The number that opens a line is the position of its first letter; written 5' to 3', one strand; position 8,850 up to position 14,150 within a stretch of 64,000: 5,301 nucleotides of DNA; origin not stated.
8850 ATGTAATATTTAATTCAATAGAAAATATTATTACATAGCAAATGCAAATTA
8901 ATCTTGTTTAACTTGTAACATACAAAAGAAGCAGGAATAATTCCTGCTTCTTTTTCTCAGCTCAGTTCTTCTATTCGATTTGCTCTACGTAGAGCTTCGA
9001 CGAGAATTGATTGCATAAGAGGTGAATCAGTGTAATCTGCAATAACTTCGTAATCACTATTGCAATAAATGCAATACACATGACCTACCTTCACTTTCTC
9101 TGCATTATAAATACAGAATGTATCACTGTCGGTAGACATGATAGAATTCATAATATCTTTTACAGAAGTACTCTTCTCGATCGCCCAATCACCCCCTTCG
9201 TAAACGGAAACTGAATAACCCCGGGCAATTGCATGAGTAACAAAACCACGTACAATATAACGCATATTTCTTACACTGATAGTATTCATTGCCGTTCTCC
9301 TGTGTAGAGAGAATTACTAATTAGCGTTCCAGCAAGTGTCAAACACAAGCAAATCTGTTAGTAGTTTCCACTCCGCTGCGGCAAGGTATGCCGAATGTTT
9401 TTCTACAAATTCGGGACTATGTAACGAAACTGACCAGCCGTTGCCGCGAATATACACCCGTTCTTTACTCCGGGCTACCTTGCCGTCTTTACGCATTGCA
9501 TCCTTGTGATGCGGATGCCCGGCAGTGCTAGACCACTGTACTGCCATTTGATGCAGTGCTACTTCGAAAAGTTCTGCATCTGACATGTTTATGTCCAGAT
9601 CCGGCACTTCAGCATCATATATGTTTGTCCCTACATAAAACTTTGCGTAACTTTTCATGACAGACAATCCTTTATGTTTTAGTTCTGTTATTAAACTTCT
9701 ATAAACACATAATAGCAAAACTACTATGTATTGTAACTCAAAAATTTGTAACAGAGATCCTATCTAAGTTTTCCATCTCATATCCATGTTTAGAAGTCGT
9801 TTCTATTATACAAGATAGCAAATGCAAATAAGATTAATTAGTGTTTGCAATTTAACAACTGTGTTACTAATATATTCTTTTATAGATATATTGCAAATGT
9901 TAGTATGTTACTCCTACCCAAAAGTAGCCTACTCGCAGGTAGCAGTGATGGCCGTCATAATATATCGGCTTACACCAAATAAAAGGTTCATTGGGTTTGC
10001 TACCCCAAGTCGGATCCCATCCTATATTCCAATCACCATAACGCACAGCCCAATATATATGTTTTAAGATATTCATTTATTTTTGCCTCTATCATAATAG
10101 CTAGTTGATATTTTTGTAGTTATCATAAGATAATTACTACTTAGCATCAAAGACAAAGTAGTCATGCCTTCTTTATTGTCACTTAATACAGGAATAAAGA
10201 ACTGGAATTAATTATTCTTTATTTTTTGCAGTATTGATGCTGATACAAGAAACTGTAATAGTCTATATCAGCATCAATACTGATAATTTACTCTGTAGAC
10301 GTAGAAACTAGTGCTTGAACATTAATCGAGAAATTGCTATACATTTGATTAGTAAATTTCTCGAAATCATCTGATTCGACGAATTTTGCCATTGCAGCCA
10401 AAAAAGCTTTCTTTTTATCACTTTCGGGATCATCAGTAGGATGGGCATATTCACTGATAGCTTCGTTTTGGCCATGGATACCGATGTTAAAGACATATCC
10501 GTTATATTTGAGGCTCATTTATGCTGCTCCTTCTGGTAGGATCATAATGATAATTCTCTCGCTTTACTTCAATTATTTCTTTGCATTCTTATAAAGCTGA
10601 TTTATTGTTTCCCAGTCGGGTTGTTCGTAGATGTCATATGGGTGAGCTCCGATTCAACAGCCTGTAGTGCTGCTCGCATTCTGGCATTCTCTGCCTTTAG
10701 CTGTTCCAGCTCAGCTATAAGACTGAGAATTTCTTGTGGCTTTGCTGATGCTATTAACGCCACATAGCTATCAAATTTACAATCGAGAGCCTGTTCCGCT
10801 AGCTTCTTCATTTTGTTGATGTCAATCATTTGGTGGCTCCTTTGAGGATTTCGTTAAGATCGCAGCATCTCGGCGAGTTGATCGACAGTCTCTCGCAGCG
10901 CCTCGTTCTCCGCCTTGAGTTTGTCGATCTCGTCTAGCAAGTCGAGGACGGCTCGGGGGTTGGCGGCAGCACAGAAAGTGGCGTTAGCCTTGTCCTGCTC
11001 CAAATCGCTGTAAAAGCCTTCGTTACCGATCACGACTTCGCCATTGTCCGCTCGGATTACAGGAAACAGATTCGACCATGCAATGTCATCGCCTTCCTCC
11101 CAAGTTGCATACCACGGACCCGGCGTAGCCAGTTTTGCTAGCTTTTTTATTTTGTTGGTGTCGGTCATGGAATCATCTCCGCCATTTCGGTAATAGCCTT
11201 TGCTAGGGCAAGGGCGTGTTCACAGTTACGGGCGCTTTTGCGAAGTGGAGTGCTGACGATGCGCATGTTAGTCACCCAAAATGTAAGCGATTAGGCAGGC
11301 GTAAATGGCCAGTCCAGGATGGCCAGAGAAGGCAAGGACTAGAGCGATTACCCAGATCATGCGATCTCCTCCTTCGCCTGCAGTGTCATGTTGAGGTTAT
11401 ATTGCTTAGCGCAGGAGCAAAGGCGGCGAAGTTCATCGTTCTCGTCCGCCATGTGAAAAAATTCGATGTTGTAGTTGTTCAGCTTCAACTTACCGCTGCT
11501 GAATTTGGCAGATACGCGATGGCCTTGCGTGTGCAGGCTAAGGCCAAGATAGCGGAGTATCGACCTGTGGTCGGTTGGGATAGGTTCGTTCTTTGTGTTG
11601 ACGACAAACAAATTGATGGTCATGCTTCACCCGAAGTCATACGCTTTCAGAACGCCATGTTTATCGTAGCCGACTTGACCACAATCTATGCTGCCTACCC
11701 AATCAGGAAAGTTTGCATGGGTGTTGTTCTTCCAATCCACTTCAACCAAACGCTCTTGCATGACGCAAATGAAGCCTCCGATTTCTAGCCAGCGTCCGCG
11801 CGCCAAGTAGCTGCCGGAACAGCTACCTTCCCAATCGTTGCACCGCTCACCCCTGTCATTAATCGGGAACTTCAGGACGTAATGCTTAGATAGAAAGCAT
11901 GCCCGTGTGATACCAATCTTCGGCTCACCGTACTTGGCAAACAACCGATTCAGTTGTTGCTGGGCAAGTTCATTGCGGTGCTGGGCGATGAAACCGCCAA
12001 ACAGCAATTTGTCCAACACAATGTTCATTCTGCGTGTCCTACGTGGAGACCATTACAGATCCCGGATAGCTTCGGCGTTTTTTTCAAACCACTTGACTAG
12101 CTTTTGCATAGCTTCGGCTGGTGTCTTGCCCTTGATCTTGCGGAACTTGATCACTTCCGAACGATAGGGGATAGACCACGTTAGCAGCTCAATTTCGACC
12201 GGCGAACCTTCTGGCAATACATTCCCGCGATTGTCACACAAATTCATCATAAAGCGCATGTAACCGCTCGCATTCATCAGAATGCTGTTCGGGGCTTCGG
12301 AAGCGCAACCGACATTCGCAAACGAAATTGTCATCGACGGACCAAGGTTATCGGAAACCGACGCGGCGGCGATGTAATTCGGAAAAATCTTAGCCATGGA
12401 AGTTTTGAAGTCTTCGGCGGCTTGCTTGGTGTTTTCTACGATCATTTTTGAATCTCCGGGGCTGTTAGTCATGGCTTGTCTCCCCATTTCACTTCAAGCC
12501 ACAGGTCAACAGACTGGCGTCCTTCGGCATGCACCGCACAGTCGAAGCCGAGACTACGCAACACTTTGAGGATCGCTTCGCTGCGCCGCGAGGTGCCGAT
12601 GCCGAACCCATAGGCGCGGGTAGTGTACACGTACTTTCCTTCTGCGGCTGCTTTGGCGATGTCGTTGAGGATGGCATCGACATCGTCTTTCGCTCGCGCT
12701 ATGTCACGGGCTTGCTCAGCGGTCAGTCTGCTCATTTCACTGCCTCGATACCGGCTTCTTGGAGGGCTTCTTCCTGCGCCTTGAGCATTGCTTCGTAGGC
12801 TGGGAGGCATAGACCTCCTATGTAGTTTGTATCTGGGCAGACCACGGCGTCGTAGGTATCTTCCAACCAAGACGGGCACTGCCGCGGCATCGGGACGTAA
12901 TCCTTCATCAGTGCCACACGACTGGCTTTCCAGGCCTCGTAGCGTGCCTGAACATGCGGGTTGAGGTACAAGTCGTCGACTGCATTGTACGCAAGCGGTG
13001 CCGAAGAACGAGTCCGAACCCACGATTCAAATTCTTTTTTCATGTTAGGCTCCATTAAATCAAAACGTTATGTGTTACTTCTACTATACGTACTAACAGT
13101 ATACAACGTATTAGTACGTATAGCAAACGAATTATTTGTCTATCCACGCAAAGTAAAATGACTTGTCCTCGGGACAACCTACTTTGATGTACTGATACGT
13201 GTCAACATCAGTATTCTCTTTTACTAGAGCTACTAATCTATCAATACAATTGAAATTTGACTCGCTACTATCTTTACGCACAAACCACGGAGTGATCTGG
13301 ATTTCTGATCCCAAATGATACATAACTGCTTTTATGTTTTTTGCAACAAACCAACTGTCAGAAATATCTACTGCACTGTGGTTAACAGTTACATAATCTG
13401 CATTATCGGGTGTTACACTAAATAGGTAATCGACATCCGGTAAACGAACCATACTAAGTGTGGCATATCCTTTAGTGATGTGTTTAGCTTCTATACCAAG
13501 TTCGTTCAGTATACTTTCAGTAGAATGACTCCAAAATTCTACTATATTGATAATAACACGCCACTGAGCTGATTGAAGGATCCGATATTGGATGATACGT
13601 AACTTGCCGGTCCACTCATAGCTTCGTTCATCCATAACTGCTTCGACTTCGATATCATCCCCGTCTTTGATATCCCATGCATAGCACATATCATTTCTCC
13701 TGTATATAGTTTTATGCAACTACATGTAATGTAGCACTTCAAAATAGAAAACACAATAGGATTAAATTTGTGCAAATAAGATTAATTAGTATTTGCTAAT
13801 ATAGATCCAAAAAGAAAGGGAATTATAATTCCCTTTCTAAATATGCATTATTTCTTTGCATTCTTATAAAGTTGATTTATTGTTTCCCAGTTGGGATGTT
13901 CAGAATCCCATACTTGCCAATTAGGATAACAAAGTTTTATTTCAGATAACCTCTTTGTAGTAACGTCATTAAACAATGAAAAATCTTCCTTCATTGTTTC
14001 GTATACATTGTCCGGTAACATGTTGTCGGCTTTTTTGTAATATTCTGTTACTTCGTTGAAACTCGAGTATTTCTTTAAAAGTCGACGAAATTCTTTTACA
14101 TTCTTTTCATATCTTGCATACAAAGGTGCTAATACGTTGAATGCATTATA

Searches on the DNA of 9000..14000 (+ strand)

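Call 6: search_dna_similar(query=window:9000-14000:+, collection=phages, mode=distant, max_rows=20)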
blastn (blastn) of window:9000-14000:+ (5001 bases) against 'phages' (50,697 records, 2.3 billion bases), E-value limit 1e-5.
Records with a match: 98; places in all: 105; records where one place covers at least 80% of the query: 2.
Best place of each record, by identity: 95-99% 9; 90-95% 2; 80-90% 42; 60-80% 45.
By first word of the organism name: Pseudomonas 98.
By host as written in the record: Pseudomonas aeruginosa 44; - 10; Pseudomonas aeruginosa PA14 9; Pseudomonas sp. 7; Pseudomonas aeruginosa PAO1 6; Pseudomonas aeruginosa PAK 4; Pseudomonas aeruginosa CHA 3; Pseudomonas aeruginosa YMC11/02/R656 2; and 10 more.
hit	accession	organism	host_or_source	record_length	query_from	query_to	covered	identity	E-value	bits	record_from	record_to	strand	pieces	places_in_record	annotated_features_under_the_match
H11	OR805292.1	Pseudomonas phage Cassandra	Pseudomonas aeruginosa PAO1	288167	1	5001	97%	96.5%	0e+0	8111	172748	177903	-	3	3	hypothetical protein (x17)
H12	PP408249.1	Pseudomonas phage vB_Pa-PAC2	Pseudomonas aeruginosa PAO1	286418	1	5001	82%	96.9%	0e+0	6801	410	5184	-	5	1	hypothetical protein (x11) | 4Fe-4S ferredoxin-type domain-containing protein | putative acriflavin resistance protein | protein tyrosine phosphatase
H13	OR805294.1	Pseudomonas phage Ettore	Pseudomonas aeruginosa PAO1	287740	1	5001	79%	96.6%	0e+0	6629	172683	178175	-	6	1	hypothetical protein (x17)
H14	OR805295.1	Pseudomonas phage Paride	Pseudomonas aeruginosa PAO1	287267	1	5001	79%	96.1%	0e+0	6456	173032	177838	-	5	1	hypothetical protein (x13)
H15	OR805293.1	Pseudomonas phage Deifobo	Pseudomonas aeruginosa PAO1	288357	1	5001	79%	96.3%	0e+0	6479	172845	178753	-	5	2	hypothetical protein (x15)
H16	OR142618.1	Pseudomonas phage Callisto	Pseudomonas aeruginosa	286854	1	5001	72%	96.1%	0e+0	5882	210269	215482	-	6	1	hypothetical protein (x12)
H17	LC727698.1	Pseudomonas phage sp. 30-3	Pseudomonas aeruginosa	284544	1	5001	66%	97.0%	0e+0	5495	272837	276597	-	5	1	hypothetical protein (x9)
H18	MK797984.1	Pseudomonas phage vB_PaeM_PA5oct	-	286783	1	5001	63%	95.9%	0e+0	5286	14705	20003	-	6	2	LTR region found with double sequencing coverage, indicating a ... | hypothetical protein (x11) | protein tyrosine phosphatase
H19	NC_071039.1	Pseudomonas phage vB_PaeM_PA5oct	-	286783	1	5001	63%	95.9%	0e+0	5286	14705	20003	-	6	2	LTR region found with double sequencing coverage, indicating a ... | hypothetical protein (x10) | dual specificity phosphatase | protein tyrosine phosphatase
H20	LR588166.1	Pseudomonas phage vB_PaeM_MIJ3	-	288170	1547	5001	34%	95.0%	0e+0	2662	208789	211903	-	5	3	hypothetical protein (x5) | virion structural protein: virion structural protein | Hypothetical protein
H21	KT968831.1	Pseudomonas phage YMC11/02/R656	Pseudomonas aeruginosa YMC11/02/R656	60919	2162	3736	7%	73.8%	6e-37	244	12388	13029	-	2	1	hypothetical protein (x4)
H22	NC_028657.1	Pseudomonas phage YMC11/02/R656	Pseudomonas aeruginosa YMC11/02/R656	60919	2162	3736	7%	73.8%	6e-37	244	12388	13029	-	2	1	hypothetical protein (x3) | ead/Ea22-like family protein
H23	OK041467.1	Pseudomonas phage PAE2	Pseudomonas aeruginosa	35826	1690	1958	5%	74.1%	6e-25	220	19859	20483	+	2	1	hypothetical protein (x3)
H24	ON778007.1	Pseudomonas phage vB_Pae_LC3I3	Pseudomonas aeruginosa PA14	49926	3469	3736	5%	72.1%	2e-42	182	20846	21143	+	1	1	hypothetical protein (x2)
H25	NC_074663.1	Pseudomonas phage vB_Pae_LC3I3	Pseudomonas aeruginosa PA14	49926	3469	3736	5%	72.1%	2e-42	182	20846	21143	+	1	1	hypothetical protein (x2)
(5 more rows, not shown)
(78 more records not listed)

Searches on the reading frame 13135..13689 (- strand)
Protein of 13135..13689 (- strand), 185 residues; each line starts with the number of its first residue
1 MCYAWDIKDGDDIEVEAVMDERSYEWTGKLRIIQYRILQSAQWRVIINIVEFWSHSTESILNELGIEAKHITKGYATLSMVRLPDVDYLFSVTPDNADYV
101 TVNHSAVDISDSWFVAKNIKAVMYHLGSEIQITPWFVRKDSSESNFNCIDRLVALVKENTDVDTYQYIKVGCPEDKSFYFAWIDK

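Call 100: search_dna_similar(query=window:13135-13689:-, collection=phages, mode=protein, max_rows=25, rows=spread)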
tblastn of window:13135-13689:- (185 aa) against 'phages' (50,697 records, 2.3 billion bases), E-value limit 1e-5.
Records with a match: 237; places in all: 238; records where one place covers at least 80% of the query: 10.
Best place of each record, by identity: 95-99% 9; 90-95% 1; <60% 227.
By first word of the organism name: Pseudomonas 236; Phage 1.
By host as written in the record: Pseudomonas aeruginosa 90; Pseudomonas aeruginosa PAO1 73; - 21; Pseudomonas sp. 21; Pseudomonas aeruginosa PA14 6; Pseudomonas aeruginosa ATCC 27853 4; Pseduomonas aeruginosa 4; Pseudomonas aeruginosa PAK 2; and 14 more.
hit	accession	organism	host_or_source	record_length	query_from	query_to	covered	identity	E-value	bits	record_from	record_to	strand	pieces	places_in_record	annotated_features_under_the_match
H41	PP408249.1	Pseudomonas phage vB_Pa-PAC2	Pseudomonas aeruginosa PAO1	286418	1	185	100%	98.4%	1e-119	377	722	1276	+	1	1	hypothetical protein (x2)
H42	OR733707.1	Pseudomonas phage BL1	Pseudomonas aeruginosa PAO1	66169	5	98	51%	34.7%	2e-7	56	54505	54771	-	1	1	hypothetical protein (x2)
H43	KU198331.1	Pseudomonas phage NP3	Pseudomonas aeruginosa PA14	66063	5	78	40%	39.2%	2e-7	56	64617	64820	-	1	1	hypothetical protein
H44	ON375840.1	Pseudomonas phage vB_PaeM_FBPa24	Pseudomonas aeruginosa PAO1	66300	5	78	40%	39.2%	3e-7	55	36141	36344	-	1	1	hypothetical protein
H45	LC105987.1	Pseudomonas phage KPP22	Pseduomonas aeruginosa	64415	5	78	40%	39.2%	6e-7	54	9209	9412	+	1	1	hypothetical protein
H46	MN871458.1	Pseudomonas phage Pa-G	Pseudomonas aeruginosa PAO1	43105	5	78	40%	39.2%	7e-7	54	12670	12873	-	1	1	record has no annotation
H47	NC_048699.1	Pseudomonas phage vB_PaeM_LS1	Pseudomonas aeruginosa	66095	5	78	40%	39.2%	7e-7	54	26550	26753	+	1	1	hypothetical protein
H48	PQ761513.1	Pseudomonas phage PCCM_PaP004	Pseudomonas aeruginosa PAO1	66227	5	78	40%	39.2%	7e-7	54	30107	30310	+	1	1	hypothetical protein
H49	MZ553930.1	Pseudomonas phage vB_PaeM_198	Pseudomonas aeruginosa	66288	5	78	40%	39.2%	7e-7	54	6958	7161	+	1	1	hypothetical protein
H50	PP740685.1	Pseudomonas phage vB_Pae_SG_WM_Sew_P14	Pseudomonas aeruginosa PA14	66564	5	78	40%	39.2%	7e-7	54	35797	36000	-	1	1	hypothetical protein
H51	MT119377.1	Pseudomonas phage crassa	Pseudomonas aeruginosa PAO1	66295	5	78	40%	39.2%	8e-7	54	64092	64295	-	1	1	hypothetical protein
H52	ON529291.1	Pseudomonas phage Ka2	Pseudomonas aeruginosa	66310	5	78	40%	39.2%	8e-7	54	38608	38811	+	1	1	hypothetical protein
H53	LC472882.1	Pseudomonas phage R26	-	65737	5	78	40%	39.2%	9e-7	54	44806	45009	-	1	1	phage protein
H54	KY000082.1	Pseudomonas phage PA5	Pseudomonas aeruginosa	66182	5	78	40%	39.2%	9e-7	54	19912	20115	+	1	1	hypothetical protein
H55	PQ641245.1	Pseudomonas phage vB_Pa_PaW12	Pseudomonas aeruginosa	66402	5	78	40%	39.2%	9e-7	54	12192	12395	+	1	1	hypothetical protein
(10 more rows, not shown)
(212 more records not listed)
